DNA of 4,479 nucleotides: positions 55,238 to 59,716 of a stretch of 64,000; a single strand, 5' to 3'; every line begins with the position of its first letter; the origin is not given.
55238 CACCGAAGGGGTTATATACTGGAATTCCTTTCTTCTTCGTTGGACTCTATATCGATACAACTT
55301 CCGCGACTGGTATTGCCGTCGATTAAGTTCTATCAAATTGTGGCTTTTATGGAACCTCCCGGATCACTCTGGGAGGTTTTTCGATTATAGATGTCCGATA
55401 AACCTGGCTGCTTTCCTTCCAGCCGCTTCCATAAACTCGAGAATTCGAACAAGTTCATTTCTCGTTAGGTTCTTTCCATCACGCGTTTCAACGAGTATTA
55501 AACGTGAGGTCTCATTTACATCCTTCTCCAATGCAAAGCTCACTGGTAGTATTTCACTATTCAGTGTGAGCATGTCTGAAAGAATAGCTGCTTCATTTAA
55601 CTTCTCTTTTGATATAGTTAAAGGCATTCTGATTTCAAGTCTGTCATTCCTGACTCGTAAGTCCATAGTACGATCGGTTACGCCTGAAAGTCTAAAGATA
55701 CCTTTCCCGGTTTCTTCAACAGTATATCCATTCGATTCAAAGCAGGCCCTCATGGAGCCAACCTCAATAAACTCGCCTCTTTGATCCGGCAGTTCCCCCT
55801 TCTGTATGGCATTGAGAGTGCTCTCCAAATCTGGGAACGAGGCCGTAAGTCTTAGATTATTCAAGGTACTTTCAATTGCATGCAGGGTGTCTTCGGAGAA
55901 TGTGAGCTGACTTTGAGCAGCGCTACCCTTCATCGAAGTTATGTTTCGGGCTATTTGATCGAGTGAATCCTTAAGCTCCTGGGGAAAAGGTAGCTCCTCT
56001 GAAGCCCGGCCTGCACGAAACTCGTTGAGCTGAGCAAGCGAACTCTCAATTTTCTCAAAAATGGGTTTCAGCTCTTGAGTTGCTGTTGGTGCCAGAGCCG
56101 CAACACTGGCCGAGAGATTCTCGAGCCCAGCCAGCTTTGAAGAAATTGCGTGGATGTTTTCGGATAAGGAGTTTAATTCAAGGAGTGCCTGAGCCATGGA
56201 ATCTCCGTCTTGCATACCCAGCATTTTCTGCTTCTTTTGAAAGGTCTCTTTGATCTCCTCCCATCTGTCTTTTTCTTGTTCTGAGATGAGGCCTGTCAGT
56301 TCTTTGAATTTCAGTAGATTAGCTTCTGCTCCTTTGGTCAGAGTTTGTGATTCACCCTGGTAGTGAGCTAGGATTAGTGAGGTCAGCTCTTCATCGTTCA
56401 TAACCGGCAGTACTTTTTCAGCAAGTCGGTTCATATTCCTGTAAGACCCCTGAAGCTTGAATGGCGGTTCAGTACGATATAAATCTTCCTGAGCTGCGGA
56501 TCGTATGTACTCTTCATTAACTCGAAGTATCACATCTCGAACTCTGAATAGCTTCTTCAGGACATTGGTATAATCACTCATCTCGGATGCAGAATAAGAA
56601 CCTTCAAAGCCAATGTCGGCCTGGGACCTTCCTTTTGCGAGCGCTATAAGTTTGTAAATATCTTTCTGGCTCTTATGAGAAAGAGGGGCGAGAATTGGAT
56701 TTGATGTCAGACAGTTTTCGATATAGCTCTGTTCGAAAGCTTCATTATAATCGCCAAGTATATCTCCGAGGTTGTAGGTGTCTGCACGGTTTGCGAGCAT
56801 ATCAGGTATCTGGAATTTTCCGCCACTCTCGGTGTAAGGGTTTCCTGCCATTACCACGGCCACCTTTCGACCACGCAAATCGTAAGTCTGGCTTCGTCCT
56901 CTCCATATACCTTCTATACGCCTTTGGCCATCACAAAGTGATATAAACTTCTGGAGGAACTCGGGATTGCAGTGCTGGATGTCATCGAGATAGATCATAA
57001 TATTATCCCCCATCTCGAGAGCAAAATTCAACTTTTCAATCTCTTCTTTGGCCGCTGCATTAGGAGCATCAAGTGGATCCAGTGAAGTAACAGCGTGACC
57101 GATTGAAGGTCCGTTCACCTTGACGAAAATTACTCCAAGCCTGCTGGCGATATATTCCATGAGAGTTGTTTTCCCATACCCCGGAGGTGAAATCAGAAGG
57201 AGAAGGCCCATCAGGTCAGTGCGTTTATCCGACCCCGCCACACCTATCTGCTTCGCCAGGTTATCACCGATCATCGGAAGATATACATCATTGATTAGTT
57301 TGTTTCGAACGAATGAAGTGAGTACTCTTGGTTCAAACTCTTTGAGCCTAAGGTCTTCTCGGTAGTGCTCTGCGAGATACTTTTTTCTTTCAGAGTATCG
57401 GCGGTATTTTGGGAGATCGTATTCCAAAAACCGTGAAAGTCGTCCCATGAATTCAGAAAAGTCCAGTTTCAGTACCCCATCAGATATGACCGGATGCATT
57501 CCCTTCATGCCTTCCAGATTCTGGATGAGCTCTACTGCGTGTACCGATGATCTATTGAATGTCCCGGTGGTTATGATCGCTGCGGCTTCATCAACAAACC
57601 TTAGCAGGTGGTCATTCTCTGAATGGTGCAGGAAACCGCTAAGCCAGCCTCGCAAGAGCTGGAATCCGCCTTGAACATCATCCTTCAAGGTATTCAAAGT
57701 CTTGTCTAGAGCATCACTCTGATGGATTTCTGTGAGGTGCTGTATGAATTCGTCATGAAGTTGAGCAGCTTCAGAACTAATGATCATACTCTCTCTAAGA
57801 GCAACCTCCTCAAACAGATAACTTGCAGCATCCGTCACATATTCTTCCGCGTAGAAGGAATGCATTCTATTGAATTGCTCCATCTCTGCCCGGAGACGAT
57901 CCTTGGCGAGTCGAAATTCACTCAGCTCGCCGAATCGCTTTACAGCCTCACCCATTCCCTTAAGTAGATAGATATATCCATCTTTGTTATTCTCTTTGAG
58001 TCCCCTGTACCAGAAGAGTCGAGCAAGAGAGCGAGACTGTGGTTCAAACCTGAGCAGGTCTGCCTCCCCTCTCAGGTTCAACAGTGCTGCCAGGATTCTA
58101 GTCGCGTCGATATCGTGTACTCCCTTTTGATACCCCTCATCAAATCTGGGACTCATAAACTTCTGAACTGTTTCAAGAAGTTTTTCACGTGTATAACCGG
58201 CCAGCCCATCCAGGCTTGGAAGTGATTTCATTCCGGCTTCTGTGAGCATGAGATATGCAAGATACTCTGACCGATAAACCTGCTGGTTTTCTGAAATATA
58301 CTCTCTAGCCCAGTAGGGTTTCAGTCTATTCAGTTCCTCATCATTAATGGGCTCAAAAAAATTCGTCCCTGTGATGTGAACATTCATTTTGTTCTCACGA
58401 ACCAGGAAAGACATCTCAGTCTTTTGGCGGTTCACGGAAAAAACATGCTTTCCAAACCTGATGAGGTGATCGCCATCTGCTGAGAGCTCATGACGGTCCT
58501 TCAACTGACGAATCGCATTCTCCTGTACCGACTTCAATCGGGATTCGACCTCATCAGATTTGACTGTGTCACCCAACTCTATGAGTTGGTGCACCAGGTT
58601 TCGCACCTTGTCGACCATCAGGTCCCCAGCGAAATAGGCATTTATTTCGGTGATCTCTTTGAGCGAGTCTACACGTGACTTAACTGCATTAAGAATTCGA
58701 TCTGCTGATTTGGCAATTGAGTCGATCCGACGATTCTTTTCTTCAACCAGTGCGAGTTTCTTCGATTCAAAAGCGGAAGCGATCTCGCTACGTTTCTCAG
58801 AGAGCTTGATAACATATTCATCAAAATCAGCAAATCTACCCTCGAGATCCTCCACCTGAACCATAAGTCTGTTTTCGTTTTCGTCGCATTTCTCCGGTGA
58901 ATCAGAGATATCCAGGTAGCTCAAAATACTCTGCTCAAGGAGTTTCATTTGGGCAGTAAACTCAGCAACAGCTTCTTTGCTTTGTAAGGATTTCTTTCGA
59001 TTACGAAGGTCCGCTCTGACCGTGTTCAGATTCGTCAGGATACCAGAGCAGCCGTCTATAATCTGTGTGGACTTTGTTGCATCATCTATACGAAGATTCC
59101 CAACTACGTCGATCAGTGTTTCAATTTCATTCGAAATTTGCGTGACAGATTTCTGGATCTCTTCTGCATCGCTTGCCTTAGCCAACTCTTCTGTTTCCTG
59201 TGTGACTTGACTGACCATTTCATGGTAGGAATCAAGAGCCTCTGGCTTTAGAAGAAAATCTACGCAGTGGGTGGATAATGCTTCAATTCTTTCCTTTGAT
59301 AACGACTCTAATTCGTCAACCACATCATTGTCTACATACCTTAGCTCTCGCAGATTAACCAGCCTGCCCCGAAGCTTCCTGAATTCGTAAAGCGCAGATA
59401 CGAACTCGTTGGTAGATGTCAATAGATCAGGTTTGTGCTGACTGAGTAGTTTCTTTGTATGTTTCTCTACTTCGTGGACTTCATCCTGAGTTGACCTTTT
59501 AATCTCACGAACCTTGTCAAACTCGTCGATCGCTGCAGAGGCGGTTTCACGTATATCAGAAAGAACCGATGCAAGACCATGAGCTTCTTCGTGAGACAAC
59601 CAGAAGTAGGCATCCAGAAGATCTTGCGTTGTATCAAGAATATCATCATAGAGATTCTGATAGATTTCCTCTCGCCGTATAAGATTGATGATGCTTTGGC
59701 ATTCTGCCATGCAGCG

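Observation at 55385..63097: Two-gene unit: flotillin-like SPFH scaffold with extended EA-repeat, followed 6 nt later by a 1873-aa coiled-coil protein carrying one MoxR/AAA_5 ATPase core. This is a candidate undescribed membrane-associated ATPase system.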

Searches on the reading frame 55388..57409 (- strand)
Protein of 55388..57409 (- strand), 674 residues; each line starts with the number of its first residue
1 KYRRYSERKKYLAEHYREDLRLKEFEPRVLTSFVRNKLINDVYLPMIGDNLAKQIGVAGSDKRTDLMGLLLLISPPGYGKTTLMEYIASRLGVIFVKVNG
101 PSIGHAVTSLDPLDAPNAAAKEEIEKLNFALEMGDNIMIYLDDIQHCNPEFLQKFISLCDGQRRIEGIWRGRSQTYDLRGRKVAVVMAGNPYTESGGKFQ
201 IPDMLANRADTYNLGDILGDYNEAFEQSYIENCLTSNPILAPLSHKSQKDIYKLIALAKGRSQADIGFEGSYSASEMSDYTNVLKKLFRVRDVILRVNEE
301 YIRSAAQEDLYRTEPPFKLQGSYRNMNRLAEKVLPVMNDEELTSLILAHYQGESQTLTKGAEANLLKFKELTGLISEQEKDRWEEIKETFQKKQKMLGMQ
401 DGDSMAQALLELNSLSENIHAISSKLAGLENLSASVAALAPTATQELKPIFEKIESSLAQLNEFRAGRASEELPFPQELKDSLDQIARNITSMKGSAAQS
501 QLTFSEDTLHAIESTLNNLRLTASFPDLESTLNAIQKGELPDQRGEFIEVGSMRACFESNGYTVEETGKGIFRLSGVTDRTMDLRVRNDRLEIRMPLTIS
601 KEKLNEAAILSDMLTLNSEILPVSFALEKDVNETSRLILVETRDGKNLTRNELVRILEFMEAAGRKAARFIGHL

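Call 55: predict_structure(alignment_id=A3)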
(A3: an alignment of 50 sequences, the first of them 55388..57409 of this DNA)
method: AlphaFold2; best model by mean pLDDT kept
length: 674 residues; sequences in the alignment: 50
mean_pLDDT: 81.0   pTM: 0.59
mean pLDDT of the five models: 81.0, 79.4, 78.4, 77.9, 76.9
residues with pLDDT >= 90: 277; 70-90: 250; 50-70: 110; < 50: 37
segments of 3 or more residues with pLDDT < 50: 29-31, 467-473, 496-504, 517-526, 538-544
pLDDT, mean of each block of 10 residues (from residue 1): 87 84 58 66 82 70 63 64 81 89 92 93 92 87 90 84 86 90 87 69 79 70 85 90 88 92 85 95 97 92 84 91 90 97 97 89 97 97 95 82 72 75 65 66 74 71 55 59 70 49 51 49 42 58 58 90 92 90 91 95 91 91 93 94 87 92 94 90
secondary structure, 60 per line:
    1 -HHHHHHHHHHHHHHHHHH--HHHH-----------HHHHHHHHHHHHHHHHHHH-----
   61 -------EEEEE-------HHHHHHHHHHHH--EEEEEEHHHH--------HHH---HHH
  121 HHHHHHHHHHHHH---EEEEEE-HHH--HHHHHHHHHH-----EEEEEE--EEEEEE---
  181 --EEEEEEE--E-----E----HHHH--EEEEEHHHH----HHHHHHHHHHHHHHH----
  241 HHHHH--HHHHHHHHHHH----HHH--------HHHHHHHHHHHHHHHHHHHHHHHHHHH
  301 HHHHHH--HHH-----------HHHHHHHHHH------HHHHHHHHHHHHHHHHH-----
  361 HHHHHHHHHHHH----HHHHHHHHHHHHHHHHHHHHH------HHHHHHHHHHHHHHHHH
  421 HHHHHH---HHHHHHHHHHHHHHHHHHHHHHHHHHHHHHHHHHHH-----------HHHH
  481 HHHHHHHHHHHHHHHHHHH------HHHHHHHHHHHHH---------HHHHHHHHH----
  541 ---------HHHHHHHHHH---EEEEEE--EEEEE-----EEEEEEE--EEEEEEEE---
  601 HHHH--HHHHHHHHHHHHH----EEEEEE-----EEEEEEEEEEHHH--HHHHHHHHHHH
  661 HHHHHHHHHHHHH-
elements in order (helices of 4 or more, strands of 3 or more residues): H2-19 H22-25 H37-55 E68-72 H80-91 E94-99 H100-103 H118-133 E137-142 H149-158 E164-169 E172-177 E183-189 H203-206 E209-213 H214-217 H222-236 H241-245 H248-258 H274-306 H323-332 H339-355 H361-372 H377-397 H404-426 H430-465 H477-499 H506-518 H528-536 H550-559 E563-568 E571-575 E581-587 E590-597 H601-604 H607-619 E624-629 E635-644 H650-673
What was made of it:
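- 56627..57232 (-): geneB AAA+ core (aa ~1259-1460): Walker A nt 57164-57190, Walker B nt 56975-56998, sensor-1 nt 56834-56854, NRAD arginine nt 56774-56797. AF2 model with a pre-sensor-1 beta-hairpin (call 55).
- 55802..56590 (-): geneB lid plus long helical region (aa ~1473-1735). AF2 secondary structure. pLDDT is high to about aa 1600, then 42-75 (call 55).
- On AAA+ ATPases (geneB): AF2 model with pLDDT mostly 80-97 over the core (call 55).
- On MoxR / AAA_5-like clade (geneB): The helix-2 region has an irregular insert, not a hairpin (call 55).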

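Call 57: fold_search(model_id=the predicted structure, library=pdb)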
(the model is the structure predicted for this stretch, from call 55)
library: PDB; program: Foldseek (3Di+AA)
matches with E <= 10: 1307; with E <= 0.001: 339
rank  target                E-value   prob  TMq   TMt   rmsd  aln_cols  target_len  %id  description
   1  9qh8_F                4.7e-06  1.00  0.26  0.59   8.0       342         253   14  reduced NorQ-NorD VWA domain complex from Paracoccus denitrificans (released 2026-03-25)
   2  9qh4_F                6.7e-06  1.00  0.25  0.57   8.7       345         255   14  NorQ hexamer from Paracoccus denitrificans (released 2026-03-25)
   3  9qh8_A                7.0e-06  1.00  0.26  0.59   7.0       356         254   14  reduced NorQ-NorD VWA domain complex from Paracoccus denitrificans (released 2026-03-25)
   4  6l1q_A                8.6e-06  1.00  0.19  0.41  13.3       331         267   12  Crystal structure of AfCbbQ2, a MoxR AAA+-ATPase and CbbQO-type Rubisco activase from Acidithiobacillus ferrooxidans (released 2019-12-18)
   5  8w0f_3                1.0e-05  1.00  0.17  0.18  20.8       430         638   12  Cryo-EM structure of a human MCM2-7 double hexamer on dsDNA (released 2024-10-02)
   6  9qhf_F                1.1e-05  1.00  0.23  0.52   8.3       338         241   16  NorQD complex state 3 from Jhaorihella thermophila (released 2026-03-25)
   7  7x5b                  1.2e-05  1.00  0.18  0.33   9.3       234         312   18  Crystal structure of RuvB (released 2023-03-08)
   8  9gjw_7                1.2e-05  1.00  0.18  0.18  23.2       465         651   15  OCCM maturation intermediate stalled with an Arginine Finger mutation in Mcm2 (released 2025-03-05)
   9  5bk4_6                1.3e-05  1.00  0.17  0.18  19.2       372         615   13  Cryo-EM structure of Mcm2-7 double hexamer on dsDNA (released 2017-10-25)
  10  8q6p_3                1.4e-05  1.00  0.19  0.31  21.1       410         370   12  X. laevis CMG dimer bound to dimeric DONSON - MCM ATPase (released 2023-10-18)
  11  9qh8_C                1.4e-05  1.00  0.19  0.44  13.6       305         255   15  reduced NorQ-NorD VWA domain complex from Paracoccus denitrificans (released 2026-03-25)
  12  4fcw_C                1.5e-05  1.00  0.19  0.38  13.5       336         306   16  Crystal structure of the C-terminal domain of ClpB (released 2012-07-18)
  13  9qhg_E                1.6e-05  1.00  0.17  0.41  13.5       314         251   16  NorQD complex state 4 from Jhaorihella thermophila (released 2026-03-25)
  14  9qh7_E                1.7e-05  1.00  0.21  0.48  11.2       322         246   14  NorQ in complex with NorD VWA domain steep staircase subset 1 from Paracoccus denitrificans (released 2026-03-25)
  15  7pfo_3                1.7e-05  1.00  0.17  0.18  20.3       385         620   14  Core human replisome (released 2021-11-10)
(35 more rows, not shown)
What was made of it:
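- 56627..57232 (-): Foldseek top hits are NorQ 9qh8 (E 4.7e-6, TMt 0.59) and CbbQ 6l1q, then MCM, RuvB, ClpB and Vps4 (call 57).
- On AAA+ ATPases (geneB): All 50 listed top hits are AAA+ proteins (call 57).
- On MoxR / AAA_5-like clade (geneB): Foldseek ranks 1-4 are NorQ and CbbQ (call 57).
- Closest known: MoxR-family AAA+ remodellers. Same: These are the best structural matches of the AAA+ core (9qh8 NorQ, 6l1q CbbQ; call 57).
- The AAA+ fold is closest to MoxR-type remodellers (call 57).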

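Call 67: search_protein_families(library=ncbifam, proteins=[window:55388-57409:-], max_evalue=0.1)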
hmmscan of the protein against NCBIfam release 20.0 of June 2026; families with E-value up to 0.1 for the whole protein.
window:55388-57409:- (674 aa): 10 families
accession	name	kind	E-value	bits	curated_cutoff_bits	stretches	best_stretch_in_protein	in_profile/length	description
NF000868.0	PRK00080.1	equivalog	2e-06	26.9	282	1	54-106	38-90/330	Holliday junction branch migration DNA helicase RuvB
TIGR00635.1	ruvB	equivalog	2.6e-05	23.4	299.05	1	54-105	17-68/305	Holliday junction branch migration DNA helicase RuvB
TIGR01243.1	CDC48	subfamily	0.0021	16.4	802.65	1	42-103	194-248/733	CDC48 family AAA ATPase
NF011438.0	PRK14867.1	equivalog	0.013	13.9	1143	1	325-444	365-482/659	DNA topoisomerase VI subunit B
NF003069.1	PRK03992.1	subfamily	0.033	13.4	500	1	40-102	145-200/379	proteasome-activating nucleotidase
NF009883.0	PRK13341.1-4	equivalog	0.043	11.7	668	0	64-99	52-87/729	AAA family ATPase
NF003229.0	PRK04195.1-5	equivalog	0.051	12.3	280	1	70-99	47-76/413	replication factor C large subunit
NF033453.1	BREX_3_BrxF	hypoth_equivalog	0.063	13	50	0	68-99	17-48/149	BREX-3 system P-loop-containing protein BrxF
TIGR04527.1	mycoplas_twoTM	subfamily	0.086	12.5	125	0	411-522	48-158/248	MG_279/MG_280 family protein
TIGR01242.2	TIGR01242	subfamily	0.091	11.7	500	0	40-101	128-182/362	proteasome-activating nucleotidase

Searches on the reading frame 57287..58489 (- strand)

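Call 62: search_protein_families(library=pfam, proteins=[window:57287-58489:-], max_evalue=0.1)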
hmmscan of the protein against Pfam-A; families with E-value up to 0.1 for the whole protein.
window:57287-58489:- (401 aa): 2 families
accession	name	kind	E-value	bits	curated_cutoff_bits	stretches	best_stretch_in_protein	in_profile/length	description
PF12762.13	DDE_Tnp_IS1595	-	0.00054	20.4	27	0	206-302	50-148/153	ISXO2-like transposase domain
PF22181.1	TarS_linker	-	0.097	13.5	27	0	97-148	50-99/100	Glycosyl transferase TarS linker domain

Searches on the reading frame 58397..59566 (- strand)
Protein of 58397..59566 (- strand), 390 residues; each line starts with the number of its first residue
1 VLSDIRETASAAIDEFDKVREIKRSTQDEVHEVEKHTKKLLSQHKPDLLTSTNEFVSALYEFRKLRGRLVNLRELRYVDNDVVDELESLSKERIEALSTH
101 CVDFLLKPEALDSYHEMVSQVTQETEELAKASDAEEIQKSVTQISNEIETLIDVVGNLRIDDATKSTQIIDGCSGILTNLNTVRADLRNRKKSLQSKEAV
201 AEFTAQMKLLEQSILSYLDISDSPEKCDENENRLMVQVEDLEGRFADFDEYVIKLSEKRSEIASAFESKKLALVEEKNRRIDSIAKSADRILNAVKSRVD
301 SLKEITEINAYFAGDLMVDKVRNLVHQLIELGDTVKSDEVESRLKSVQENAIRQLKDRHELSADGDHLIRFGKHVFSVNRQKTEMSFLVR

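Call 62: search_protein_families(library=pfam, proteins=[window:58397-59566:-], max_evalue=0.1)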
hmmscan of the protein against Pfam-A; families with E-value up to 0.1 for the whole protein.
window:58397-59566:- (390 aa): 2 families
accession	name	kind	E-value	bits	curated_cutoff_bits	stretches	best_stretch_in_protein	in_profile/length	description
PF25472.1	DUF7902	-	3.6e-23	82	26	1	109-193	1-85/85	Domain of unknown function (DUF7902)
PF24054.1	DUF7357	-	0.091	13.2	27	0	336-383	74-124/131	Domain of unknown function (DUF7357)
